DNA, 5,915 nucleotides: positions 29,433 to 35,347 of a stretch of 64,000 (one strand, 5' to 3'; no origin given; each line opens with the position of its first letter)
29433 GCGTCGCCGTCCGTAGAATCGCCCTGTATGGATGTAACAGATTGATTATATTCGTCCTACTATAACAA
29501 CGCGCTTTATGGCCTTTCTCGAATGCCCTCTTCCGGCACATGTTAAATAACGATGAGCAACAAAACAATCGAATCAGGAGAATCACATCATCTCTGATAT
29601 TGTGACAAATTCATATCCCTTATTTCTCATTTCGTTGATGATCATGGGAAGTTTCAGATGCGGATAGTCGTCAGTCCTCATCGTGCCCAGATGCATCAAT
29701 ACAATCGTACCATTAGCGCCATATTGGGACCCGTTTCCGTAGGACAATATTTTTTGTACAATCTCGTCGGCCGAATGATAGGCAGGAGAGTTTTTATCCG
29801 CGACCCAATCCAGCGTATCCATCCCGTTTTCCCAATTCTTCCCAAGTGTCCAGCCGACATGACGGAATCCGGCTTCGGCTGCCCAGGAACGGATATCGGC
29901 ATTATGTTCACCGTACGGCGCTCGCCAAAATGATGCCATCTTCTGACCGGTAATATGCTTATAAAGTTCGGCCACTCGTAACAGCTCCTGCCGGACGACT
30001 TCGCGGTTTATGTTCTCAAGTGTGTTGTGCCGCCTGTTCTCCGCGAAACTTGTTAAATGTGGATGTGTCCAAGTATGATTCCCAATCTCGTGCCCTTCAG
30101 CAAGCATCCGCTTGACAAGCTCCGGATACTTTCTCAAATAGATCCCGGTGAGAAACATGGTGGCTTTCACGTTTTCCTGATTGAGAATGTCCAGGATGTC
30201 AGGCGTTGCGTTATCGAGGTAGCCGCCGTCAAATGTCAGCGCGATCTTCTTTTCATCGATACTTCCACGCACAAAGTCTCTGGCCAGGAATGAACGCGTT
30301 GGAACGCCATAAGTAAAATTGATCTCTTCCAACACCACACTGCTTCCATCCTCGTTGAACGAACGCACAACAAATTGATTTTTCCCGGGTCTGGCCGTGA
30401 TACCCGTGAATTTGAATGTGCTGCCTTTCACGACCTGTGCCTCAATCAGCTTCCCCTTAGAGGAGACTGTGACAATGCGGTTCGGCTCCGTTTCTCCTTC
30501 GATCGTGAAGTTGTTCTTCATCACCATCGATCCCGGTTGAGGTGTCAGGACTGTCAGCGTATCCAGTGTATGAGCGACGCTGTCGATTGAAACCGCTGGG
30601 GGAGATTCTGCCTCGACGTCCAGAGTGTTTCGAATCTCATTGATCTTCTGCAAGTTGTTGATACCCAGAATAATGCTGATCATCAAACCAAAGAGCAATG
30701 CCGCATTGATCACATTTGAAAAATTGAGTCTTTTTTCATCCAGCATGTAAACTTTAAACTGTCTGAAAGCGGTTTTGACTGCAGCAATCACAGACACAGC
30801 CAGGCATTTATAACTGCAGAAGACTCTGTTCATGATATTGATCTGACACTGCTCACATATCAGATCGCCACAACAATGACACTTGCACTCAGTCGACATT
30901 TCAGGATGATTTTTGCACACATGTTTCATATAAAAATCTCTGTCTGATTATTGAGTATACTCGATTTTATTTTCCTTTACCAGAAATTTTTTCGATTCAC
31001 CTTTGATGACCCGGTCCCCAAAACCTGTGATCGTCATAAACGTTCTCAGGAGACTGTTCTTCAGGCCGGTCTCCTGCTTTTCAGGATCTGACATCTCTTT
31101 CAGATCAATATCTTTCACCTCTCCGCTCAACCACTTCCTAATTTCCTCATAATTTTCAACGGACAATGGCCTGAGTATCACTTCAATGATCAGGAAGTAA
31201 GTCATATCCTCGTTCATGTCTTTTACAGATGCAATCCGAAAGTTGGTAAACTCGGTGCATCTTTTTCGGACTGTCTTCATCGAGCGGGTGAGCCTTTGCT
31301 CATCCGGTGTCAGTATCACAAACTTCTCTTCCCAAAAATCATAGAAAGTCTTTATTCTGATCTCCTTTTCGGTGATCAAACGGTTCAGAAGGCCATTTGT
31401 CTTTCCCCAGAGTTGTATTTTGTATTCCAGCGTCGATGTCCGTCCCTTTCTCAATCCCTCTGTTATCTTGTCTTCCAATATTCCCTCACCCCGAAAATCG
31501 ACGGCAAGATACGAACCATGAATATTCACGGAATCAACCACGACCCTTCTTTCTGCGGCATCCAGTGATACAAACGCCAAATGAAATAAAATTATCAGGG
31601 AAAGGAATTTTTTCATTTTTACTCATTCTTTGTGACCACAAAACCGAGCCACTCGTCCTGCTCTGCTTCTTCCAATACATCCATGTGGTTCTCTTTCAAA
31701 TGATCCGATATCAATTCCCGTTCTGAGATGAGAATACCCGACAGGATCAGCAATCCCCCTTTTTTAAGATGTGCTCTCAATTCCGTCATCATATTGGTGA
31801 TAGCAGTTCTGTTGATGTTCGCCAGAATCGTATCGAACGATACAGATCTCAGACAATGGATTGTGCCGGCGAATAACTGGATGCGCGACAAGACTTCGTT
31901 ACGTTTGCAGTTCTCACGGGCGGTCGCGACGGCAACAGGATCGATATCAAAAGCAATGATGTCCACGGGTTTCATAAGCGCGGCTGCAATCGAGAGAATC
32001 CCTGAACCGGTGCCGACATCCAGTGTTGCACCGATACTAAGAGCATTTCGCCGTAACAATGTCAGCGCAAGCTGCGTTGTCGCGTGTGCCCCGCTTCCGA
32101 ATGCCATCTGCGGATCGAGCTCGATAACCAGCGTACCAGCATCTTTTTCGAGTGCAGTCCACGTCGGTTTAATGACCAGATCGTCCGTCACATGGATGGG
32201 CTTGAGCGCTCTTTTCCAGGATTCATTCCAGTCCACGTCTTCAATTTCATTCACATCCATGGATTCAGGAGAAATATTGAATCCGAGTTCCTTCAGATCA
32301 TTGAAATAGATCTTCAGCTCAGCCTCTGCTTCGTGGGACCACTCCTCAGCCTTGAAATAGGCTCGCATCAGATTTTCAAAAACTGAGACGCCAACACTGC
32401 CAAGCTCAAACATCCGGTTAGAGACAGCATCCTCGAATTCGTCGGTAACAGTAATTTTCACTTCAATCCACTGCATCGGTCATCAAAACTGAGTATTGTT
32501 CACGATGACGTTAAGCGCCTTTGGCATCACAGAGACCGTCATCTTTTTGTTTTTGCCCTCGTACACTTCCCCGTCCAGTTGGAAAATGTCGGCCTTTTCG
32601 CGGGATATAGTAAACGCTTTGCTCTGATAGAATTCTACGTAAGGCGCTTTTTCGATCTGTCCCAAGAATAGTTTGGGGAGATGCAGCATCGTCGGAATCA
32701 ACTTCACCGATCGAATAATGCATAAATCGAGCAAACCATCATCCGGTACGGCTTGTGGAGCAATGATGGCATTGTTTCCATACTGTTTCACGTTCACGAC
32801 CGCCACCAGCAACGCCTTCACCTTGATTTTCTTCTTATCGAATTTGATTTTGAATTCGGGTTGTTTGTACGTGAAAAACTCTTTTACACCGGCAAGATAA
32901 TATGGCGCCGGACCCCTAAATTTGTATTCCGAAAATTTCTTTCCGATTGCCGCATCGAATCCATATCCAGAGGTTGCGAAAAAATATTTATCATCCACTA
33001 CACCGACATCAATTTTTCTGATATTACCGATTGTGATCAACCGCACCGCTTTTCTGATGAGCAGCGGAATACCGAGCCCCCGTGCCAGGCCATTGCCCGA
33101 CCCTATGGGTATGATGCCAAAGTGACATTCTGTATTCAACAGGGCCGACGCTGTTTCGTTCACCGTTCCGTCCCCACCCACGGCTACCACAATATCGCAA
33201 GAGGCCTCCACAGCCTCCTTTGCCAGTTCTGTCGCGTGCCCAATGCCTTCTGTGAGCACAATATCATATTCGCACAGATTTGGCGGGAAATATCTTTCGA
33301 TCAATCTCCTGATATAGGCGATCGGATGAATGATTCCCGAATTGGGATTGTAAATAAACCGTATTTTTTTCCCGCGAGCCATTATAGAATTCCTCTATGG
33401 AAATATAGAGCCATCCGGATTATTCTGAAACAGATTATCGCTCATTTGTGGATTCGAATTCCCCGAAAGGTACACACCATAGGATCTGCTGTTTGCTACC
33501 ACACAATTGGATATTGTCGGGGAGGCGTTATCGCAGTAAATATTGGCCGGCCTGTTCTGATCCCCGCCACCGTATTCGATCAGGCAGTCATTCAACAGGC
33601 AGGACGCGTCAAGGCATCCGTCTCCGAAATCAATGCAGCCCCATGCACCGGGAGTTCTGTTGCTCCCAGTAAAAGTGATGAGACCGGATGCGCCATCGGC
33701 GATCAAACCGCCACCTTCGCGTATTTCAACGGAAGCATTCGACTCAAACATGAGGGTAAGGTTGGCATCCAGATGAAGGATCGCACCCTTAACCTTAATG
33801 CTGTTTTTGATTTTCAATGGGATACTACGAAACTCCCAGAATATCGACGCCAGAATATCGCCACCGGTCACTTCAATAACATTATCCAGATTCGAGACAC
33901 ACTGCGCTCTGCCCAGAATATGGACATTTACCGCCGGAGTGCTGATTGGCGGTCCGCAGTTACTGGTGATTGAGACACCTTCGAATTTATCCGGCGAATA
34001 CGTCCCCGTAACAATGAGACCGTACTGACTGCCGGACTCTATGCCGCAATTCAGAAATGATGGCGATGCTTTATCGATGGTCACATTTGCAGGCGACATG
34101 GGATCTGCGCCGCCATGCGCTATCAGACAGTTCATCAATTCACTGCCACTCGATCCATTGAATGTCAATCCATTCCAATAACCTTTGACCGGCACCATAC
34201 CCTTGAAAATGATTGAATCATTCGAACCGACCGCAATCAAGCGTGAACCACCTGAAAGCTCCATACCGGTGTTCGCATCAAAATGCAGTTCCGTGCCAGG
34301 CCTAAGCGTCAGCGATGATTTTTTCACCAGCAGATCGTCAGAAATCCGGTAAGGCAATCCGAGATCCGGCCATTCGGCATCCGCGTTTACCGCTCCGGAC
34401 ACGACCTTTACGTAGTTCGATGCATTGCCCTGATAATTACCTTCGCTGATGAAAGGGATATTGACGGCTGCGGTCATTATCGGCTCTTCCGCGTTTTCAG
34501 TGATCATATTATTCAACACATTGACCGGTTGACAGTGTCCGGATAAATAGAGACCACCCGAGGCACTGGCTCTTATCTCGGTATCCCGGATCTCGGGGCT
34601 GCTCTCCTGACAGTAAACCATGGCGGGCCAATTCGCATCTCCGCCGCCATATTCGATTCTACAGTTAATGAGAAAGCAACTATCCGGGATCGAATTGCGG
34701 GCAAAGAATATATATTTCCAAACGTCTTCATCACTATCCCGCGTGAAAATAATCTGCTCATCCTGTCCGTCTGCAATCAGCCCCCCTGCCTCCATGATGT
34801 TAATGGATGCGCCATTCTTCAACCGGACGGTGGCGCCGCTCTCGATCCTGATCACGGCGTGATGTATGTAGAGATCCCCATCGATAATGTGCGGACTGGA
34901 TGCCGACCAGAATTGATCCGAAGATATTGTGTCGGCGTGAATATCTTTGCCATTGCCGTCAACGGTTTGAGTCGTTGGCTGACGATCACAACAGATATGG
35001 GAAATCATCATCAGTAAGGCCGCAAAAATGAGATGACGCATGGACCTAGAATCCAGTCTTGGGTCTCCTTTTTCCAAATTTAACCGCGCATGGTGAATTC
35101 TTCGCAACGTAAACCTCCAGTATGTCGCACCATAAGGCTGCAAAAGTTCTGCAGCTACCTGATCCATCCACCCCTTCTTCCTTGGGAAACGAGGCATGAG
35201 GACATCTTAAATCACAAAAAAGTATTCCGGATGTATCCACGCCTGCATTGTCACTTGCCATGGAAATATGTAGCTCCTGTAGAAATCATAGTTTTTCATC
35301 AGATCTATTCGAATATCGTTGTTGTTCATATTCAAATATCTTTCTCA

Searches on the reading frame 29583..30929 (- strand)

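Call 35: search_protein_families(library=pfam, proteins=[window:29583-30929:-], max_evalue=0.0001)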
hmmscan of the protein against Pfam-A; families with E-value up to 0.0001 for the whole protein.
window:29583-30929:- (448 aa): 1 family
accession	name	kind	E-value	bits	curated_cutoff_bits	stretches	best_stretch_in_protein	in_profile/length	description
PF01522.26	Polysacc_deac_1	-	1.2e-35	122.6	23.1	1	225-357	5-123/124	Polysaccharide deacetylase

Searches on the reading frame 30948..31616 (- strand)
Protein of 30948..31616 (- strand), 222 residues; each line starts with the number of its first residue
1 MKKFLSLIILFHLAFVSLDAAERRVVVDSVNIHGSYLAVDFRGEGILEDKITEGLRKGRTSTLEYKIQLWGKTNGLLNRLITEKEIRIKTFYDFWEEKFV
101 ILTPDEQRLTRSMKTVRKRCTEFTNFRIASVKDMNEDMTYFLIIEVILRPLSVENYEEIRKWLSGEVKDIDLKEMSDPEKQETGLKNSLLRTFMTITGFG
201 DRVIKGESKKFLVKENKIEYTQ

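Call 35: search_protein_families(library=pfam, proteins=[window:30948-31616:-], max_evalue=0.0001)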
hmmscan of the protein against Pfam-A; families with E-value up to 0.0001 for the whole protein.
window:30948-31616:- (222 aa): 1 family
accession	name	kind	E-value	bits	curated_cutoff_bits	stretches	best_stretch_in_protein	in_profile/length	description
PF14334.11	DUF4390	-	4.2e-06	26.8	27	1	31-148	12-132/161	Domain of unknown function (DUF4390)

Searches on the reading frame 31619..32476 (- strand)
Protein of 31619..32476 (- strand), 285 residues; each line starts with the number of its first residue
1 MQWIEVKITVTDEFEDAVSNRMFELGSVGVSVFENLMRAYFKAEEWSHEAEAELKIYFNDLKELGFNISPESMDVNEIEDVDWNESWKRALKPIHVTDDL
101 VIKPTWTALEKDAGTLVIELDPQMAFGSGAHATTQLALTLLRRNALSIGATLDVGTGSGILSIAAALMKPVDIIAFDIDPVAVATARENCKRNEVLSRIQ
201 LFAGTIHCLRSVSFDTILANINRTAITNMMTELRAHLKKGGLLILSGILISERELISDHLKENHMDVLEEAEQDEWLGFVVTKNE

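Call 35: search_protein_families(library=pfam, proteins=[window:31619-32476:-], max_evalue=0.0001)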
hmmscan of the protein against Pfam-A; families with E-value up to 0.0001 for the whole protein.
window:31619-32476:- (285 aa): 7 families
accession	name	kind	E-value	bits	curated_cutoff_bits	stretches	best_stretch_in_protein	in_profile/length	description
PF06325.19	PrmA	-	9.1e-67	226.1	22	1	2-283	1-295/296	Ribosomal protein L11 methyltransferase (PrmA)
PF13847.12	Methyltransf_31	-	1.4e-11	44.7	27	1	151-265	7-127/145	Methyltransferase domain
PF13649.12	Methyltransf_25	-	6.1e-11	43.3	27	1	152-241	2-97/97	Methyltransferase domain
PF05175.20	MTS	-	2.2e-10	40.9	23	1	134-245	20-138/170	Methyltransferase small domain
PF08241.18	Methyltransf_11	-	2e-07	32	21.2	1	152-245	1-95/95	Methyltransferase domain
PF08242.18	Methyltransf_12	-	1.3e-06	29.4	30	1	152-243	1-98/98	Methyltransferase domain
PF02475.24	TRM5-TYW2_MTfase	-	3.7e-05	24.2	28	1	152-242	41-132/164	TRM5/TYW2 methyltransferase domain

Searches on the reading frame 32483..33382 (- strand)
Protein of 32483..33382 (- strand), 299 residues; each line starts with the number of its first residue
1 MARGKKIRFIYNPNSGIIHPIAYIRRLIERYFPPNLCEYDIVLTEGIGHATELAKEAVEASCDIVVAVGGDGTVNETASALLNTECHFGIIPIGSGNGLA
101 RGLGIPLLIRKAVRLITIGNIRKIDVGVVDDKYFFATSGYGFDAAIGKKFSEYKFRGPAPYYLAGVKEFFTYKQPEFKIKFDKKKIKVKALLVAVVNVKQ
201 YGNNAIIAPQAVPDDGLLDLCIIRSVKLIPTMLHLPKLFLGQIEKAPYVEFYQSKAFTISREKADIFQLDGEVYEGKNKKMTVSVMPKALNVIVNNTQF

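Call 35: search_protein_families(library=pfam, proteins=[window:32483-33382:-], max_evalue=0.0001)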
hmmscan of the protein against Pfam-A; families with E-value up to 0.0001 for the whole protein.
window:32483-33382:- (299 aa): 2 families
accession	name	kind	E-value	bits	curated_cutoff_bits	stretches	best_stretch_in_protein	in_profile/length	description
PF00781.29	DAGK_cat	-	8.6e-30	103.3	23.6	1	6-128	1-124/125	Diacylglycerol kinase catalytic domain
PF19279.4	YegS_C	-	2.9e-27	95.8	27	1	140-294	5-158/158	YegS C-terminal NAD kinase beta sandwich-like domain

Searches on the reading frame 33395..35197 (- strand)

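Call 35: search_protein_families(library=pfam, proteins=[window:33395-35197:-], max_evalue=0.0001)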
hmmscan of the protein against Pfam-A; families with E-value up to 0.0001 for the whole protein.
window:33395-35197:- (600 aa): 1 family
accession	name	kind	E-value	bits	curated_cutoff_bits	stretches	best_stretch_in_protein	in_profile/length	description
PF13229.12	Beta_helix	-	9e-12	45.3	25.9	1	533-595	34-139/158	Right handed beta helix region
